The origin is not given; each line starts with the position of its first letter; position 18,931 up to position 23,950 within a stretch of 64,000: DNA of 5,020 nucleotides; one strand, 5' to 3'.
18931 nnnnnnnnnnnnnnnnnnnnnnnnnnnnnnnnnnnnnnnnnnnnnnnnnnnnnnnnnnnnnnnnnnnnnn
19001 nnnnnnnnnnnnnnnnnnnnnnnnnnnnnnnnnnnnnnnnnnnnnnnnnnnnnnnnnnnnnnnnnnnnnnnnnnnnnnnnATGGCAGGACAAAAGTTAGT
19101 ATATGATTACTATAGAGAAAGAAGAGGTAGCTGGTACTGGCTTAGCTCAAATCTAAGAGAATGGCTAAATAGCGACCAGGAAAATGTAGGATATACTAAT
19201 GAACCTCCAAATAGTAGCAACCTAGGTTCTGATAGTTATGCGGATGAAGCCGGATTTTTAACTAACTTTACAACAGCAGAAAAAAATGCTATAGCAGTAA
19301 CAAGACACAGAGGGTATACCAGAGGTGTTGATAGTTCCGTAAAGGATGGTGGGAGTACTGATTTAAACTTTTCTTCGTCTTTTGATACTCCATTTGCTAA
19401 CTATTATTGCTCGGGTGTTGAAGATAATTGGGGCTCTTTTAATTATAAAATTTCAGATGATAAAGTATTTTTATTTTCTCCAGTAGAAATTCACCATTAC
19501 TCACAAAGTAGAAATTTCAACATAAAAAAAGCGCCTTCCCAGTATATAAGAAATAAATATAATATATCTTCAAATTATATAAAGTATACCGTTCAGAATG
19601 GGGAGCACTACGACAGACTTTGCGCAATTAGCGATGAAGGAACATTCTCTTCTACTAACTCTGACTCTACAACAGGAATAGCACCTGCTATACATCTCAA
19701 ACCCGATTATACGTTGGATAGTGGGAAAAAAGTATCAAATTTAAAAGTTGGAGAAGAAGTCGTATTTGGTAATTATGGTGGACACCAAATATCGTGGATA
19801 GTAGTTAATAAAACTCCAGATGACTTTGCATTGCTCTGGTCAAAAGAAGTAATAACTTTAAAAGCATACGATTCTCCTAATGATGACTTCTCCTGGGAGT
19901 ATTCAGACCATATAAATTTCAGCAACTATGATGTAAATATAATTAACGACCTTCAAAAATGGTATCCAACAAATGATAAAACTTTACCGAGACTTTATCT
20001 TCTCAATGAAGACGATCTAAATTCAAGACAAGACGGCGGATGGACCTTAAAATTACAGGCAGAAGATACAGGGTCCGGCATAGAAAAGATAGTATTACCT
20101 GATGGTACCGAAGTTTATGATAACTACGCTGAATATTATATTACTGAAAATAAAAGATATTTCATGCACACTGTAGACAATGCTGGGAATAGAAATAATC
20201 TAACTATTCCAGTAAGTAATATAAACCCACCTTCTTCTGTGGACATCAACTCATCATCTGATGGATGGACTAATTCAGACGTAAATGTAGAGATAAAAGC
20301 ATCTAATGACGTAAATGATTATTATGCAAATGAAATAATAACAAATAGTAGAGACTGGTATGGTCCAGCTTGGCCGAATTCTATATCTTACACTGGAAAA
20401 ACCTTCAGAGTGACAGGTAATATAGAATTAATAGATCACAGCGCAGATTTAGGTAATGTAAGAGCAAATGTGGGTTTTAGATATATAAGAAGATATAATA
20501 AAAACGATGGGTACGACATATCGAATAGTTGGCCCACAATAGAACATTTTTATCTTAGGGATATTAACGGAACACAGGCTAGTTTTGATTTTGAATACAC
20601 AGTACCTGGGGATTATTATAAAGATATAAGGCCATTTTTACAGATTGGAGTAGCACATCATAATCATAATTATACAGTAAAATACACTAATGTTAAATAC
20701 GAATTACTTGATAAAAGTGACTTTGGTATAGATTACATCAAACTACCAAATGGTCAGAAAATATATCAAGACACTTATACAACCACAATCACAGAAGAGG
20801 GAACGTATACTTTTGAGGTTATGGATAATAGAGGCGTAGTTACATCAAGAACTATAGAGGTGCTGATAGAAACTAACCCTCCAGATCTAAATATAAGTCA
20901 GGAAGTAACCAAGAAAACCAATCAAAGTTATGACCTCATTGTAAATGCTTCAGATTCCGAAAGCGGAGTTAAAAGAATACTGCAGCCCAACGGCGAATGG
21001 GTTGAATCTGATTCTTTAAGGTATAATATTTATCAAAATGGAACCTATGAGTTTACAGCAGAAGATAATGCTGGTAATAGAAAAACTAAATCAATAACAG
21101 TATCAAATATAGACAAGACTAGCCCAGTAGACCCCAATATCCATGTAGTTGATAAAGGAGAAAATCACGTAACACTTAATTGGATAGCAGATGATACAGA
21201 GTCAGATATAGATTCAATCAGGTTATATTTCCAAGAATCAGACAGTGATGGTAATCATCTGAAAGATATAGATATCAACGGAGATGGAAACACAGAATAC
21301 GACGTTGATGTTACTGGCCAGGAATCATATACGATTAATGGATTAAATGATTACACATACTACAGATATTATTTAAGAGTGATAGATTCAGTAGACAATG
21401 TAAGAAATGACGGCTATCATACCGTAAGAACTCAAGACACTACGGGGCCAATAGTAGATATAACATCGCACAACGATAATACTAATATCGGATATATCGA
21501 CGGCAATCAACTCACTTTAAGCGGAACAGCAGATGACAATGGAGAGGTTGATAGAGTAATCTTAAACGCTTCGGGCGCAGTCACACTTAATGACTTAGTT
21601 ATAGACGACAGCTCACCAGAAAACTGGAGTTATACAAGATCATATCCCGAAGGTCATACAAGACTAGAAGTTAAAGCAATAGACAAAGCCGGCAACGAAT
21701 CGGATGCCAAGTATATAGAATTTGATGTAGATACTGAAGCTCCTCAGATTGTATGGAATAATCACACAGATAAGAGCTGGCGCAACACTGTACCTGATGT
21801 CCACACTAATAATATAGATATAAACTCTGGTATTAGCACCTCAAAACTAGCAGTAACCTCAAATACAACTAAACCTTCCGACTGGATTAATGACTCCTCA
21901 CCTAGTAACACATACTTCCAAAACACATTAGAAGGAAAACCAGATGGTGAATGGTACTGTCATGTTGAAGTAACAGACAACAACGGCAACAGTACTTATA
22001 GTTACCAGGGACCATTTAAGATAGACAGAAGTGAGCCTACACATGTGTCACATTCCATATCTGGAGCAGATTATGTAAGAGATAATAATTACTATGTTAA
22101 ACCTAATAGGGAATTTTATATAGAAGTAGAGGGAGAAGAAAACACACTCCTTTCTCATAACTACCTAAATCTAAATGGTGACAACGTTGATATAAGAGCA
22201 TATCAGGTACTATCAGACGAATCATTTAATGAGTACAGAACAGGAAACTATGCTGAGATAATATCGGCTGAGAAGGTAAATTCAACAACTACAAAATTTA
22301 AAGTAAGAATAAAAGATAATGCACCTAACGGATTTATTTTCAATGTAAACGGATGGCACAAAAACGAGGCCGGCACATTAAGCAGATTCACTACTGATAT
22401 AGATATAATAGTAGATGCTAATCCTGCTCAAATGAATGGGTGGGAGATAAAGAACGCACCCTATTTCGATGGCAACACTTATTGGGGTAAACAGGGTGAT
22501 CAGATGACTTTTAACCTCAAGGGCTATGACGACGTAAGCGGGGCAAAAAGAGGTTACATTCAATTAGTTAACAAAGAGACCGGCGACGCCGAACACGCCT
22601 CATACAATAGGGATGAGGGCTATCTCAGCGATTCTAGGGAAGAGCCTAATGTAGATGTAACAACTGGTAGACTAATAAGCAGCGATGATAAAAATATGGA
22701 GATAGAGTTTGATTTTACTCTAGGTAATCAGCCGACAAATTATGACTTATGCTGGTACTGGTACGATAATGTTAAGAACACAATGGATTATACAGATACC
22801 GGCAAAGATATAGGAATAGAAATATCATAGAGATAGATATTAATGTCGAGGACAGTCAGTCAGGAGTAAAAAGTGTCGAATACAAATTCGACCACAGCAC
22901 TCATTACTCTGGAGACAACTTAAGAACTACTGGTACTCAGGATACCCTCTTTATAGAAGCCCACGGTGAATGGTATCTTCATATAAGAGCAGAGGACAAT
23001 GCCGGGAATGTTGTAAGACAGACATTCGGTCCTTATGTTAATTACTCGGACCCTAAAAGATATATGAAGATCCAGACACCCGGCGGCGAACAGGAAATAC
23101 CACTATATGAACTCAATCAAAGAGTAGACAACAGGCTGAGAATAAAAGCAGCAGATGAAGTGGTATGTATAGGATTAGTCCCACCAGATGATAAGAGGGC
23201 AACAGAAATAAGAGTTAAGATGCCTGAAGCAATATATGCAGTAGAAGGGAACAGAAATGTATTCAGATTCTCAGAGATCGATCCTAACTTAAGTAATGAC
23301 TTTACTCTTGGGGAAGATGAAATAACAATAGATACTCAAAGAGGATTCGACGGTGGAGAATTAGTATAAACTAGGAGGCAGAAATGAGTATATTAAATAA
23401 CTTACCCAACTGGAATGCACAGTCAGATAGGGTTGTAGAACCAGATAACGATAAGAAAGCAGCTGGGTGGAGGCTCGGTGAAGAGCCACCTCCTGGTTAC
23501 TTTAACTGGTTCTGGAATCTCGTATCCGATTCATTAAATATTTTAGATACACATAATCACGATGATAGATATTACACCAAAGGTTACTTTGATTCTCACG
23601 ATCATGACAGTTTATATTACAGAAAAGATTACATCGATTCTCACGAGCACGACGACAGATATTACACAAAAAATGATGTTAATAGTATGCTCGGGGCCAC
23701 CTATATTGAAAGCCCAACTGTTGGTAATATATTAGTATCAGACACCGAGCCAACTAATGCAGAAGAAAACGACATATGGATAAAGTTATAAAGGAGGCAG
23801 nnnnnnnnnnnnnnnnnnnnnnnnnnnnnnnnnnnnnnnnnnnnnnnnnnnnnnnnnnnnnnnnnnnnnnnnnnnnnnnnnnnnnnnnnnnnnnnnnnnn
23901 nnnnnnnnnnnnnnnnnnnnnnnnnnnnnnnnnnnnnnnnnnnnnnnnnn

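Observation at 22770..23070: The 1249-aa fiber continues for about 290 nt in the −1 frame with no start codon, giving a fourth Ig-like module after the annotated stop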

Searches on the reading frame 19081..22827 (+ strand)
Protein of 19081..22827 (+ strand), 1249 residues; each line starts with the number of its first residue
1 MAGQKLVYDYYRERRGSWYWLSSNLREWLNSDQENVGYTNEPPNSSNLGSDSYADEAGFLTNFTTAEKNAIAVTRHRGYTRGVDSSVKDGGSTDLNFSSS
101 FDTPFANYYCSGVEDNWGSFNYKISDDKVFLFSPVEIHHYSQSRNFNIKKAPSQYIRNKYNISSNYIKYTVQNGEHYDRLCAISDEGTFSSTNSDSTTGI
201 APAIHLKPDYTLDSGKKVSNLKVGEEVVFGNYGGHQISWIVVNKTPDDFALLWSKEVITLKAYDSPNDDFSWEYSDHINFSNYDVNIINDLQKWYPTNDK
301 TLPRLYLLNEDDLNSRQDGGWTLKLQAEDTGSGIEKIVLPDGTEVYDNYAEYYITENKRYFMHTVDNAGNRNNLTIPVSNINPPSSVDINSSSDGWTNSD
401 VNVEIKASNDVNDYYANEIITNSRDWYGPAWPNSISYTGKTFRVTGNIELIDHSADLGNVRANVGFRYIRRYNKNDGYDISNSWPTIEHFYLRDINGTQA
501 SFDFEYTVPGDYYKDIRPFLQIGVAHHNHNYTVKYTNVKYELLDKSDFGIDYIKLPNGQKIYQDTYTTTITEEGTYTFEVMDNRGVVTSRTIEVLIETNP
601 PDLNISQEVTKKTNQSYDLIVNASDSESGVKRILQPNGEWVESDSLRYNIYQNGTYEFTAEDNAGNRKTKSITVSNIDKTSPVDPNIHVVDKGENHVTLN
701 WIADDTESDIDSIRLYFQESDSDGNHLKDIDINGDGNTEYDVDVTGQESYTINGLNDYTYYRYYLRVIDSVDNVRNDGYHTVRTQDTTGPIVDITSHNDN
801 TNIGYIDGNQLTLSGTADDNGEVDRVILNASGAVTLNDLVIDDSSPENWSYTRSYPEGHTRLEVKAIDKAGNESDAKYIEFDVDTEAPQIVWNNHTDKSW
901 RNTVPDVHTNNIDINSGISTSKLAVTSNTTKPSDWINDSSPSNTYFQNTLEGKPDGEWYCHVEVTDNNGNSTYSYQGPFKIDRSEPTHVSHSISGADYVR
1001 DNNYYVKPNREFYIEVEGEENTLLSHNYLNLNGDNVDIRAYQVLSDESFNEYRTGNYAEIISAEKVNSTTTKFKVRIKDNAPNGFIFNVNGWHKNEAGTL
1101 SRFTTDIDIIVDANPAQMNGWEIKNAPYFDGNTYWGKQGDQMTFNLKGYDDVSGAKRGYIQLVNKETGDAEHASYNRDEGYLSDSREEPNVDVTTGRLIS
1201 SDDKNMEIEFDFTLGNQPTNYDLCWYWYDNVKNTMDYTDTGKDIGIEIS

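Call 7: search_protein_families(library=pfam, proteins=[window:19081-22827:+], max_evalue=0.1)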
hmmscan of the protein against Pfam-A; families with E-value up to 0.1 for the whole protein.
window:19081-22827:+ (1249 aa): 8 families
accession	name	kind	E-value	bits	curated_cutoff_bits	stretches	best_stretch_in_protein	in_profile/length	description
PF19077.6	Big_13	-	1.2e-07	32.6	27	1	805-885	23-102/102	Bacterial Ig-like domain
PF19789.6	DUF6273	-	8.9e-07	29.4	23.5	1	11-207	25-171/172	Domain of unknown function (DUF6273)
PF00041.27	fn3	-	1.1e-05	26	25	1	684-768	4-69/84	Fibronectin type III domain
PF24893.1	DUF7743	-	9.9e-05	22.5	27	1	597-676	3-82/120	Domain of unknown function (DUF7743)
PF06832.18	BiPBP_C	-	0.00019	21.7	26.8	0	563-589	61-87/90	Penicillin-Binding Protein C-terminus Family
PF17957.7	Big_7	-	0.0011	19.9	24.1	1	790-863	1-69/70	Bacterial Ig domain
PF12245.14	Big_3_2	-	0.0042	17.7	23.3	0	1132-1186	21-80/122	Bacterial Ig-like domain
PF17936.7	Big_6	-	0.061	14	27.6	0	807-879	11-79/83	Bacterial Ig domain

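Call 15: search_protein_families(library=phrogs, proteins=[window:19081-22827:+], max_evalue=0.001)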
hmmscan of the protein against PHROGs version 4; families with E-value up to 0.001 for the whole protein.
window:19081-22827:+ (1249 aa): 0 families

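Call 18: search_dna_similar(query=window:19081-22827:+, collection=phages, mode=protein, max_evalue=0.001, max_rows=20)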
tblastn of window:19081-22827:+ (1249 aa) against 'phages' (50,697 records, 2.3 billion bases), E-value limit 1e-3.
Records with a match: 2; places in all: 2; records where one place covers at least 80% of the query: 0.
Best place of each record, by identity: <60% 2.
By first word of the organism name: Bacteriophage 2.
By host as written in the record: - 2.
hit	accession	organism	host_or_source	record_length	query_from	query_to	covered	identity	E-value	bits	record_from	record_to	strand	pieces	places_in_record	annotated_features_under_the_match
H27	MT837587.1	Bacteriophage sp.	human fecal samples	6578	12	138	10%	30.7%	3e-4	51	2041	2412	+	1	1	record has no annotation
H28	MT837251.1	Bacteriophage sp.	human fecal samples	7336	578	683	8%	32.4%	8e-5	53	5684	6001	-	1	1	record has no annotation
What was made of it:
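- On Phage tail fibre / baseplate-peripheral protein: No PHROG hit and no phage tblastn hit beyond short Ig-like stretches (calls 15, 18).
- Closest known: Baseplate/fibre modules of jumbo phages. Different: The 1464-aa protein itself has no PHROG hit and no phage homologue at tblastn level (calls 15, 18).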

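Call 29: list_cluster_members(proteins=[P0001, window:19081-22827:+, window:23384-23788:+])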
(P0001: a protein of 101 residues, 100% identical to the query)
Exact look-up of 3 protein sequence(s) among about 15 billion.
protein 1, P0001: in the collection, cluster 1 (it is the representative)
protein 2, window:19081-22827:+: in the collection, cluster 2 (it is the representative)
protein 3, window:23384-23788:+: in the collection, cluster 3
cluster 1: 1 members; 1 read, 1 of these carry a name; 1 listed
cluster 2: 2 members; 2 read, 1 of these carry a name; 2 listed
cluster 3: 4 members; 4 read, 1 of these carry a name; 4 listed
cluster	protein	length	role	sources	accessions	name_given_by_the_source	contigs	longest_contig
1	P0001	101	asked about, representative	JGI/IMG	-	hypothetical protein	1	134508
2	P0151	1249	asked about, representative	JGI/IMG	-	hypothetical protein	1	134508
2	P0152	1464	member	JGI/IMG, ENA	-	-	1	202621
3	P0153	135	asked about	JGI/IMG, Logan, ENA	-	hypothetical protein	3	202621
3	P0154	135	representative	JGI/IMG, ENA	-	-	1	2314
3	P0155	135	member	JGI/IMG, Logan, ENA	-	-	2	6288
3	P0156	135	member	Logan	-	-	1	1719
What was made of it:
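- The truncated proteins are listed as JGI/IMG gene calls that read straight across the junction (call 29). The public gene calls read across clean junctions without Ns (call 29).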

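Call 44: find_encoding_contigs(protein=window:19081-22827:+, flank=2000, max_places=5)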
Protein window:19081-22827:+ (1249 aa): no gene with exactly this product is on record in the collection.

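Call 45: search_protein_families(library=ncbifam, proteins=[P0152], max_evalue=0.01)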
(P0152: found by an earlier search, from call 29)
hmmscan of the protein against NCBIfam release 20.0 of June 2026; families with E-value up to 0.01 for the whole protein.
P0152 (1464 aa): 2 families
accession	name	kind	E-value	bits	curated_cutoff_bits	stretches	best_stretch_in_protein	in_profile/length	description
NF047446.1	barrel_OmpL47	domain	4.3e-16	59.1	40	3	1271-1328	9-58/68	OmpL47-type beta-barrel domain-containing protein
NF047441.1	Lepto_OmpL47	equivalog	5.4e-12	46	250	2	857-889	296-328/336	multi-beta-barrel domain surface protein OmpL47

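Call 46: search_protein_families(library=pfam, proteins=[P0152], max_evalue=0.01)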
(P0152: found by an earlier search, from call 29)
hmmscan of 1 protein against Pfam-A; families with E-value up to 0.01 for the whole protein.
P0152 (1464 aa): 6 families
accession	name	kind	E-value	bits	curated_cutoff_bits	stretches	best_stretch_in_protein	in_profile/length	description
PF19077.6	Big_13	-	1.2e-08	35.8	27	1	805-885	23-102/102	Bacterial Ig-like domain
PF19789.6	DUF6273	-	1.3e-06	28.9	23.5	1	11-207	25-171/172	Domain of unknown function (DUF6273)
PF17957.7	Big_7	-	1.1e-05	26.4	24.1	1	790-863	1-69/70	Bacterial Ig domain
PF00041.27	fn3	-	1.3e-05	25.8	25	1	684-768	4-69/84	Fibronectin type III domain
PF24893.1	DUF7743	-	1.8e-05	24.8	27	1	597-676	3-82/120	Domain of unknown function (DUF7743)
PF06832.18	BiPBP_C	-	0.0002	21.6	26.8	0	563-589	61-87/90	Penicillin-Binding Protein C-terminus Family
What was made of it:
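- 19081..22820 (+): 5' part of the gene, up to the gap. It encodes residues 1-1247 of the intact 1464-aa protein: DUF6273, several OmpL47-type/Big Ig-like modules and an FN3 domain. Pfam (calls 7, 46).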

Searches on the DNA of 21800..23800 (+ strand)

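Call 6: search_dna_similar(query=window:21800-23800:+, collection=phages, mode=distant, max_rows=30)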
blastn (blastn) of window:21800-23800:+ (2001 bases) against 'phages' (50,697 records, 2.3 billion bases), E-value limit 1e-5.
No match.
